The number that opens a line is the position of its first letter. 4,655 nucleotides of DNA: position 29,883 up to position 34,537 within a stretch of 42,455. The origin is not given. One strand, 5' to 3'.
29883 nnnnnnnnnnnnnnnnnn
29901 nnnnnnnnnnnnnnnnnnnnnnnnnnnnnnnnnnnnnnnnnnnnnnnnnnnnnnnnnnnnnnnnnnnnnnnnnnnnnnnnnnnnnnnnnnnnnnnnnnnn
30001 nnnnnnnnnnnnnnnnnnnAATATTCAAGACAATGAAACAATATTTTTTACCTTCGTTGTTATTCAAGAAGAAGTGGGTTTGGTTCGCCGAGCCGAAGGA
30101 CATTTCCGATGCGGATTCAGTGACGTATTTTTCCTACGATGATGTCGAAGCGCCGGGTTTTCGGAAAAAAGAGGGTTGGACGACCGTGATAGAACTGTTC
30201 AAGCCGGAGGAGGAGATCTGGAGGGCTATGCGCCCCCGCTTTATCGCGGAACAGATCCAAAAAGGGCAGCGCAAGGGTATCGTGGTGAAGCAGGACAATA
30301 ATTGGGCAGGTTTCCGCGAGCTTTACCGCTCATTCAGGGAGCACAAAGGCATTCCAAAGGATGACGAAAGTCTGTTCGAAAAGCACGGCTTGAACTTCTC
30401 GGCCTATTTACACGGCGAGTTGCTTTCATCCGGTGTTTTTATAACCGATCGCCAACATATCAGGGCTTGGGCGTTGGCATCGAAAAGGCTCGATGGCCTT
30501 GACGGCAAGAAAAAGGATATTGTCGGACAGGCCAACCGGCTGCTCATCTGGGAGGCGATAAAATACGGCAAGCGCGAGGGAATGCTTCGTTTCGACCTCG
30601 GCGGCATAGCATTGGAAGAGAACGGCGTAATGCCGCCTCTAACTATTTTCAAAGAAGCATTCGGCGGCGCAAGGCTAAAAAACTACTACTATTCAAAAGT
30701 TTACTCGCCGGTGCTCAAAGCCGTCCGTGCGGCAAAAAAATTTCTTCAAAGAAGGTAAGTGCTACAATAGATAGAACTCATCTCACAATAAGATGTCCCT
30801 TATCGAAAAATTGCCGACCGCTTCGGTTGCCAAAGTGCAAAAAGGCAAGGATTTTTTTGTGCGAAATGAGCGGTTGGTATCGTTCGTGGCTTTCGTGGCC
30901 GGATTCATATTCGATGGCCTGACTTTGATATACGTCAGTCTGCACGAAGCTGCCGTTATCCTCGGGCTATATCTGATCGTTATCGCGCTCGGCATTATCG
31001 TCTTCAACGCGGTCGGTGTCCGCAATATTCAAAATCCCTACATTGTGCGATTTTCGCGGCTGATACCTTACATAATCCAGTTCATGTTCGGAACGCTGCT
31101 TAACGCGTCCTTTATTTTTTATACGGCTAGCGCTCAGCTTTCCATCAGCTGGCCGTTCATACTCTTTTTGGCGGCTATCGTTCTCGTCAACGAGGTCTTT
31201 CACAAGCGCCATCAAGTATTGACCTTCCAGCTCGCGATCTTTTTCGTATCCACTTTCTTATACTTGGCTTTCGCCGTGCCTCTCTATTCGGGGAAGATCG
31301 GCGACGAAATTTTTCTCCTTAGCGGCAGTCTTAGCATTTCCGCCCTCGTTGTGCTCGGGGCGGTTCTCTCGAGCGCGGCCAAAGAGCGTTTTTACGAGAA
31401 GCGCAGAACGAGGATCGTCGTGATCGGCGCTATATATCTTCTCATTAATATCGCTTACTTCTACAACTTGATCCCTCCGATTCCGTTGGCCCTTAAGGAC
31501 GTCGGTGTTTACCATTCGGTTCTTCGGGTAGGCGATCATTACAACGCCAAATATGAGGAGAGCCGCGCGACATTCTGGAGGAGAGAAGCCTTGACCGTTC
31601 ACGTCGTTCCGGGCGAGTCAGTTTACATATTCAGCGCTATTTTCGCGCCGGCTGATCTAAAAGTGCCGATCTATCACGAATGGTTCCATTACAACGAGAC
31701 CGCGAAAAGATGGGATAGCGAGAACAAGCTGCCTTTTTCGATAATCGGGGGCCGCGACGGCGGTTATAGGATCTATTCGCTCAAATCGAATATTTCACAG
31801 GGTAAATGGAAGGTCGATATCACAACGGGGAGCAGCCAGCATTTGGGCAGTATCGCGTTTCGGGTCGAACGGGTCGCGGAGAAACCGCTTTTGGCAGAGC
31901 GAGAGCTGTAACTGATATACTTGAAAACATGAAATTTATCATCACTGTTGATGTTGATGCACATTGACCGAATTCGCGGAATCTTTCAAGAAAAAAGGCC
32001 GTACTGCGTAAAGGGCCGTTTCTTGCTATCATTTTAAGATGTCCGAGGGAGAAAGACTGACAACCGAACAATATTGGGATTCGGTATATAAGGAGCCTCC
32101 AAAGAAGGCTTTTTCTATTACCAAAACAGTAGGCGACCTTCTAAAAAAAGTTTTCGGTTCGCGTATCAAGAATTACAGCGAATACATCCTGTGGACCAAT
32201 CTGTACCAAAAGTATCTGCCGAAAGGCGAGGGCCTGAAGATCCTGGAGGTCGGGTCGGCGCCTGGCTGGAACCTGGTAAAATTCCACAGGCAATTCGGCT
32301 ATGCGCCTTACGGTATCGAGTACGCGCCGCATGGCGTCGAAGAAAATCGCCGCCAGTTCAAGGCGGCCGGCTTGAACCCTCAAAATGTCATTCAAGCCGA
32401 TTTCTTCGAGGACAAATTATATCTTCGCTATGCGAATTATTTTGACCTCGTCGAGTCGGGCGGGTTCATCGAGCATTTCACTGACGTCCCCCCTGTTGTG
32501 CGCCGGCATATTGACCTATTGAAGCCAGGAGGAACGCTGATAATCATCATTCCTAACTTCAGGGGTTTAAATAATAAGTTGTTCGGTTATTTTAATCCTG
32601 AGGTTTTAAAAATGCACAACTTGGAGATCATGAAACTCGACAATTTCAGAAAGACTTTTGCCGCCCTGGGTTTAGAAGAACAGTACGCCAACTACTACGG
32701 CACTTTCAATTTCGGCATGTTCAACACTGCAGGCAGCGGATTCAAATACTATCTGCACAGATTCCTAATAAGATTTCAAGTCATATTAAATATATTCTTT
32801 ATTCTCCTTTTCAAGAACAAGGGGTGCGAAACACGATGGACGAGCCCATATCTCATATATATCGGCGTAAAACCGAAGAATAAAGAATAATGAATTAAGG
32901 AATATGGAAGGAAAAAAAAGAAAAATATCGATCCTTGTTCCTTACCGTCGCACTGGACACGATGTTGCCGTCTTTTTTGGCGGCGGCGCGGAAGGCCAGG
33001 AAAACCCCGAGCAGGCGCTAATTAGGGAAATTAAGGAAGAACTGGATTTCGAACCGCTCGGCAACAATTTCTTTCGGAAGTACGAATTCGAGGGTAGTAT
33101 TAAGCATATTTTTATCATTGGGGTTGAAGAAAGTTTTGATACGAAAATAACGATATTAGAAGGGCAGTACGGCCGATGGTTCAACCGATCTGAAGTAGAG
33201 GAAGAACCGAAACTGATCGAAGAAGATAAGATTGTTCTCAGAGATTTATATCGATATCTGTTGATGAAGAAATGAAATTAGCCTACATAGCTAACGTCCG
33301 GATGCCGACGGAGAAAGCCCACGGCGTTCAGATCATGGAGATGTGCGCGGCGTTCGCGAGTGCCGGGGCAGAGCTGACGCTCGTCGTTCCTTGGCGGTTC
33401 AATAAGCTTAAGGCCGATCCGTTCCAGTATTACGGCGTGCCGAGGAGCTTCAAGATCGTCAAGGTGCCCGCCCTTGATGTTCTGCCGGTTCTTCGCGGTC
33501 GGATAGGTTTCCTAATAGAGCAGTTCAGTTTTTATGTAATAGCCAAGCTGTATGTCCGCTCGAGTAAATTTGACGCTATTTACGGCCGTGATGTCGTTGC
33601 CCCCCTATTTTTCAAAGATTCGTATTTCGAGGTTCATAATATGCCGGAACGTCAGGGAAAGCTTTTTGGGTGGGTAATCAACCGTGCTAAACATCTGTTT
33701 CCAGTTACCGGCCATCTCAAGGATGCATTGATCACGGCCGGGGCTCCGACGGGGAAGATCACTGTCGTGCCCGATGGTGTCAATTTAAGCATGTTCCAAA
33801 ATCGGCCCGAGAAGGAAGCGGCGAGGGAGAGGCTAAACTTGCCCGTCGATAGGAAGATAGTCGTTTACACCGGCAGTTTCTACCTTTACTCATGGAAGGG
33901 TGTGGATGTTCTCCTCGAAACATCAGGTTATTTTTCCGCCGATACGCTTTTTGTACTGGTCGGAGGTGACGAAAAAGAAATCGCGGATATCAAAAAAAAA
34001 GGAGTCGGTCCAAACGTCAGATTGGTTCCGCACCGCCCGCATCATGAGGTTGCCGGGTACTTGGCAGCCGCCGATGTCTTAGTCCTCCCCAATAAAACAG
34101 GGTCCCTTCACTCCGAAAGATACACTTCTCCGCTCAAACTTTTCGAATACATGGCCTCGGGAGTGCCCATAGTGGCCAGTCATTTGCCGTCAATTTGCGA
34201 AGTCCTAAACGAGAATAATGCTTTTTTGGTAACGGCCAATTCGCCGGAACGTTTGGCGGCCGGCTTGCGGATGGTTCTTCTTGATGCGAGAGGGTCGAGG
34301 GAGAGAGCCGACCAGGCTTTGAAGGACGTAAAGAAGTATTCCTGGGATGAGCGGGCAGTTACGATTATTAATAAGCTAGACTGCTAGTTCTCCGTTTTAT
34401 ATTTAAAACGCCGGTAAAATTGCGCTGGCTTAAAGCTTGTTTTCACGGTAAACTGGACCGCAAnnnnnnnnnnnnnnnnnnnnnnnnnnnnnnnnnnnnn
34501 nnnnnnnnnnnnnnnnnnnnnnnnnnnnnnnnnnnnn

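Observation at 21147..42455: Arn-like polyprenyl-phosphate-sugar / GT-C surface glycosylation locus with a C-methyltransferase where the aminotransferase would be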

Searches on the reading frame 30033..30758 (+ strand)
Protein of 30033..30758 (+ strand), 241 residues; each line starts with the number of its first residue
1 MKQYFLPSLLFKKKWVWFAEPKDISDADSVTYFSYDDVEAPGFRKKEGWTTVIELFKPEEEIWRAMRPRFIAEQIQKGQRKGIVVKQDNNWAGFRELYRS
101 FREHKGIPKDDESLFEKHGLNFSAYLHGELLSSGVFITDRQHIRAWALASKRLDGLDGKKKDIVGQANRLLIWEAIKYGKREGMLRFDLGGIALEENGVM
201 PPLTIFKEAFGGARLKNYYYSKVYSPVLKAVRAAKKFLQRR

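Call 3: search_protein_families(library=pfam, proteins=[window:30033-30758:+], max_evalue=0.01)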
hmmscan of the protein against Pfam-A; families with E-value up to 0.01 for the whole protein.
window:30033-30758:+ (241 aa): 1 family
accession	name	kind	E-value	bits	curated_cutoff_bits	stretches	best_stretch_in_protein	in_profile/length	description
PF02388.22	FemAB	-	0.0067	15.7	24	0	167-212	336-380/406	FemAB family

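Call 5: search_protein_families(library=pfam, proteins=[window:30033-30758:+], max_evalue=1)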
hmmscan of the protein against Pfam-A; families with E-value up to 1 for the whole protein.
window:30033-30758:+ (241 aa): 2 families
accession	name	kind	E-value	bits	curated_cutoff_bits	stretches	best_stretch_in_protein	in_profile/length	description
PF02388.22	FemAB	-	0.0067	15.7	24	1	167-212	336-380/406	FemAB family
PF13480.13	Acetyltransf_6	-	0.13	12.9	22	1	167-192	112-137/143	Acetyltransferase (GNAT) domain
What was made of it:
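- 30057..30758 (+): Small protein with a faint FemAB/GNAT-like match. FemAB E=0.007 only (calls 3, 5).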

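Call 31: search_protein_families(library=ncbifam, proteins=[window:30033-30758:+], max_evalue=0.01)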
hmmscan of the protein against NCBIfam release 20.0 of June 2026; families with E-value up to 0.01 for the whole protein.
window:30033-30758:+ (241 aa): 0 families

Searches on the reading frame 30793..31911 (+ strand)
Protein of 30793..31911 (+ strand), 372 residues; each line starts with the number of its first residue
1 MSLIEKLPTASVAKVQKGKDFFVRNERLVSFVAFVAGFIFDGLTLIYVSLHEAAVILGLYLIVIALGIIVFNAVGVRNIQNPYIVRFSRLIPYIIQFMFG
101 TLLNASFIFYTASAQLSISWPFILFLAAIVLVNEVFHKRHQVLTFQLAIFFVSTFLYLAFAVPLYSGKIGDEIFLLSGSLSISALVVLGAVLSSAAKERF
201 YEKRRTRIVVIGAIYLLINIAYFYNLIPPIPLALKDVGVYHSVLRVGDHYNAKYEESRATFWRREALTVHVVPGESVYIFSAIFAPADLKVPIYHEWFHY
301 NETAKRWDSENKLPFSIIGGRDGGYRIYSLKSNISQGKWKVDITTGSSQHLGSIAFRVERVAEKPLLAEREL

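Call 3: search_protein_families(library=pfam, proteins=[window:30793-31911:+], max_evalue=0.01)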
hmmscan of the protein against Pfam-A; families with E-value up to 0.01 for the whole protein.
window:30793-31911:+ (372 aa): 1 family
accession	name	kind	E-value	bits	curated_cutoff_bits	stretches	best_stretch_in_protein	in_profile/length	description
PF11141.13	DUF2914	-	2.2e-11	43.8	23.6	1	293-358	4-62/62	Protein of unknown function (DUF2914)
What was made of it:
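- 30793..31911 (+): Polytopic membrane protein with a C-terminal DUF2914 domain. PF11141 at 44 bits (call 3).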

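Call 31: search_protein_families(library=ncbifam, proteins=[window:30793-31911:+], max_evalue=0.01)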
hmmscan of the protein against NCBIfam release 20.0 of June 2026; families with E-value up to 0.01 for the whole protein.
window:30793-31911:+ (372 aa): 0 families

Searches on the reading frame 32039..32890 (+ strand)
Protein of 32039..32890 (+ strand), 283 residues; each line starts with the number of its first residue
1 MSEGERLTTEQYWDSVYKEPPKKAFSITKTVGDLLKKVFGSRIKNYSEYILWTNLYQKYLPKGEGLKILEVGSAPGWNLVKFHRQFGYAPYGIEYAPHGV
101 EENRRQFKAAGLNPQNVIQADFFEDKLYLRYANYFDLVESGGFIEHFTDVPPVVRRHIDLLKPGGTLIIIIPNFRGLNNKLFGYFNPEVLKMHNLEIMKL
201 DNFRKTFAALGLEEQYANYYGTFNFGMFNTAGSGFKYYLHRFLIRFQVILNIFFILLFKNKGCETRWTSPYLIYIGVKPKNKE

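Call 4: search_protein_families(library=pfam, proteins=[window:32039-32890:+], max_evalue=0.01)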
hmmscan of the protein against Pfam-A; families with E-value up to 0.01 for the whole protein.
window:32039-32890:+ (283 aa): 5 families
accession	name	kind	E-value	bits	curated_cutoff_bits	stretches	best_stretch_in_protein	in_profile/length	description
PF13489.12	Methyltransf_23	-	1e-11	45.3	27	1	54-213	11-160/164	Methyltransferase domain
PF08241.18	Methyltransf_11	-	2.4e-09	38.1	21.2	1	69-169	1-95/95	Methyltransferase domain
PF13649.12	Methyltransf_25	-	1.1e-08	36.1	27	1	68-165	1-97/97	Methyltransferase domain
PF13847.12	Methyltransf_31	-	2.2e-07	31.1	27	1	64-173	3-113/145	Methyltransferase domain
PF08242.18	Methyltransf_12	-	4.1e-06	27.9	30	1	69-167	1-98/98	Methyltransferase domain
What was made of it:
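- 32039..32890 (+): Class I SAM methyltransferase. Methyltransf_23/11 (call 4).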

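Call 31: search_protein_families(library=ncbifam, proteins=[window:32039-32890:+], max_evalue=0.01)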
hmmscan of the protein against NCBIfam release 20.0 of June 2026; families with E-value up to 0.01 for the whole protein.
window:32039-32890:+ (283 aa): 1 family
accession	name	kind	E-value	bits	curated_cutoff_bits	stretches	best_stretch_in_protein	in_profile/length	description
TIGR01983.1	UbiG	equivalog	0.00058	19.2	102.95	1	61-170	46-152/228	bifunctional 2-polyprenyl-6-hydroxyphenol methylase/3-demethylubiquinol 3-O-methyltransferase UbiG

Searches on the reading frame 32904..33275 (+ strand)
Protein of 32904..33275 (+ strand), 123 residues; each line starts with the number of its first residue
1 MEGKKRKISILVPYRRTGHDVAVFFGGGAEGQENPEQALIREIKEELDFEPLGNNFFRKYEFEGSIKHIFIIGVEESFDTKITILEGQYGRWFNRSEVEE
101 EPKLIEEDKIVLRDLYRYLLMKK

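Call 4: search_protein_families(library=pfam, proteins=[window:32904-33275:+], max_evalue=0.01)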
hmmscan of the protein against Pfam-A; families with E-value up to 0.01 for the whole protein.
window:32904-33275:+ (123 aa): 1 family
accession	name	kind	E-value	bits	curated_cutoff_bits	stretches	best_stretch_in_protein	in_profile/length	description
PF00293.34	NUDIX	-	6.7e-09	36.3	21.1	1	10-113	17-132/134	NUDIX domain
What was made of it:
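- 32904..33275 (+): NUDIX hydrolase. PF00293 at 36 bits (call 4).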

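Call 31: search_protein_families(library=ncbifam, proteins=[window:32904-33275:+], max_evalue=0.01)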
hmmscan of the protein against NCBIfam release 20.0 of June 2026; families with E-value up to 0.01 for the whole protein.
window:32904-33275:+ (123 aa): 6 families
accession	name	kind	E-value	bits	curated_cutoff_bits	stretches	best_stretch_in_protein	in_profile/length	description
TIGR00586.1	mutt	equivalog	8.6e-10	38.7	97.9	1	15-106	24-118/129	8-oxo-dGTP diphosphatase MutT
NF008044.0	PRK10776.1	equivalog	2.6e-09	37.1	148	1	23-101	34-113/130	8-oxo-dGTP diphosphatase MutT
NF006530.0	PRK08999.1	equivalog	1e-05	24.8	245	1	24-103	37-117/315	Nudix family hydrolase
NF007834.0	PRK10546.1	equivalog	0.00021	21.1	156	1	9-70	16-80/135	pyrimidine (deoxy)nucleoside triphosphate diphosphatase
NF001936.0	PRK00714.1-3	equivalog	0.00032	20.6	118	1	7-49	22-64/155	RNA pyrophosphohydrolase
NF001937.0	PRK00714.1-4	equivalog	0.00071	19.2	139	1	14-51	25-62/161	RNA pyrophosphohydrolase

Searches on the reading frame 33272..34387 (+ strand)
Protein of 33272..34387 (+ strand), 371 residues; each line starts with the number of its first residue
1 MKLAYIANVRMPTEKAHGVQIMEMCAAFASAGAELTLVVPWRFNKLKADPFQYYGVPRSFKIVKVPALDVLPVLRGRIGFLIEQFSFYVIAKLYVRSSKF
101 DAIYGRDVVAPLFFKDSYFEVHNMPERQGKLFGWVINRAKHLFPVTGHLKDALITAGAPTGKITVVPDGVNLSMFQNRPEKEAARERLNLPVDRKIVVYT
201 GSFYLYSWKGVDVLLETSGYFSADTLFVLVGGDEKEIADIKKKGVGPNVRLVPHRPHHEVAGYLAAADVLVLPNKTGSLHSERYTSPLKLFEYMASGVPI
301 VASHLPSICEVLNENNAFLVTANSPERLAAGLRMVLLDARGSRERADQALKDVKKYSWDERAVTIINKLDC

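Call 4: search_protein_families(library=pfam, proteins=[window:33272-34387:+], max_evalue=0.01)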
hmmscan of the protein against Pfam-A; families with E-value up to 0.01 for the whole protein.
window:33272-34387:+ (371 aa): 5 families
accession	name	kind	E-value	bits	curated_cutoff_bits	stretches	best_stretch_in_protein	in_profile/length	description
PF13692.12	Glyco_trans_1_4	-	1.3e-21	77.8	27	1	194-336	1-140/142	Glycosyl transferases group 1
PF00534.26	Glycos_transf_1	-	2.3e-20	73.3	26.4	1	181-349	2-168/172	Glycosyl transferases group 1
PF13524.12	Glyco_trans_1_2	-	7.6e-10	39.4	25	1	243-366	27-143/144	Glycosyl transferase-like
PF13439.12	Glyco_transf_4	-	5.7e-07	30.2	28.5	1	19-173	6-169/170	Glycosyltransferase Family 4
PF13579.12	Glyco_trans_4_4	-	4.2e-05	24.4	29.7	0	133-169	122-158/158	Glycosyl transferase 4-like domain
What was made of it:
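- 33272..34387 (+): GT4 glycosyltransferase (GT4e). Pfam (call 4).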

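Call 31: search_protein_families(library=ncbifam, proteins=[window:33272-34387:+], max_evalue=0.01)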
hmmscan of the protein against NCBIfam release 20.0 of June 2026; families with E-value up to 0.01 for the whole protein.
window:33272-34387:+ (371 aa): 22 families
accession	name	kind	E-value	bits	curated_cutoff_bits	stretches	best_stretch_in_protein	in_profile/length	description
TIGR04063.1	stp3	hypoth_equivalog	2.9e-25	89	442.05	1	134-355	153-377/397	TIGR04063 family PEP-CTERM/XrtA system glycosyltransferase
NF047684.1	TeichurnBiosyTuaC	equivalog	5.1e-21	75.1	550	1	130-365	156-382/391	teichuronic acid biosynthesis protein TuaC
NF053787.1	GlcN_PG_synth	equivalog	5.7e-18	64.9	480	1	152-366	157-353/361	N-acetylglucosaminyl phosphatidylglycerol synthase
TIGR03449.1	mycothiol_MshA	equivalog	2.8e-16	59.4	462.5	1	135-365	161-396/406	D-inositol-3-phosphate glycosyltransferase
NF007640.0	PRK10307.1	subfamily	5.9e-15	55.1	276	1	134-363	167-396/411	WcaI family glycosyltransferase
NF047676.1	TeichurnBiosyTuaH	equivalog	3.4e-13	49.2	550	1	135-329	155-345/384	teichuronic acid biosynthesis protein TuaH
TIGR04047.1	MSMEG_0565_glyc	hypoth_equivalog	2.3e-12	46.7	259.85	1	261-364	271-366/373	MSMEG_0565 family glycosyltransferase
TIGR03999.1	thiol_BshA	equivalog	2e-11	43.4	273.7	1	132-360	138-360/375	N-acetyl-alpha-D-glucosaminyl L-malate synthase BshA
TIGR04005.1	wcaL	equivalog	3.8e-11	42.5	537.6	1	135-333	171-365/406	colanic acid biosynthesis glycosyltransferase WcaL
NF038295.1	EPS_HpsP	equivalog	2.6e-09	36.5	550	1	164-367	179-382/388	hormogonium polysaccharide biosynthesis glycosyltransferase HpsP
NF038298.1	EPS_HpsO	equivalog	4.7e-09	35.5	575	1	160-350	167-364/388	hormogonium polysaccharide biosynthesis glycosyltransferase HpsO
NF012028.0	PRK15484.1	subfamily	9.8e-08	31.5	618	1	158-362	158-368/380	lipopolysaccharide N-acetylglucosaminyltransferase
NF041876.1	EPS_EpsE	equivalog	2.8e-07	30.2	400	1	238-354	267-377/389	exopolysaccharide biosynthesis GT4 family glycosyltransferase EpsE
TIGR02149.1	glgA_Coryne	subfamily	3e-07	29.9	302.4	1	138-362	144-380/391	glycogen synthase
TIGR04007.1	wcaI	equivalog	5.3e-06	25.3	800.45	1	156-338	191-377/407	colanic acid biosynthesis glycosyltransferase WcaI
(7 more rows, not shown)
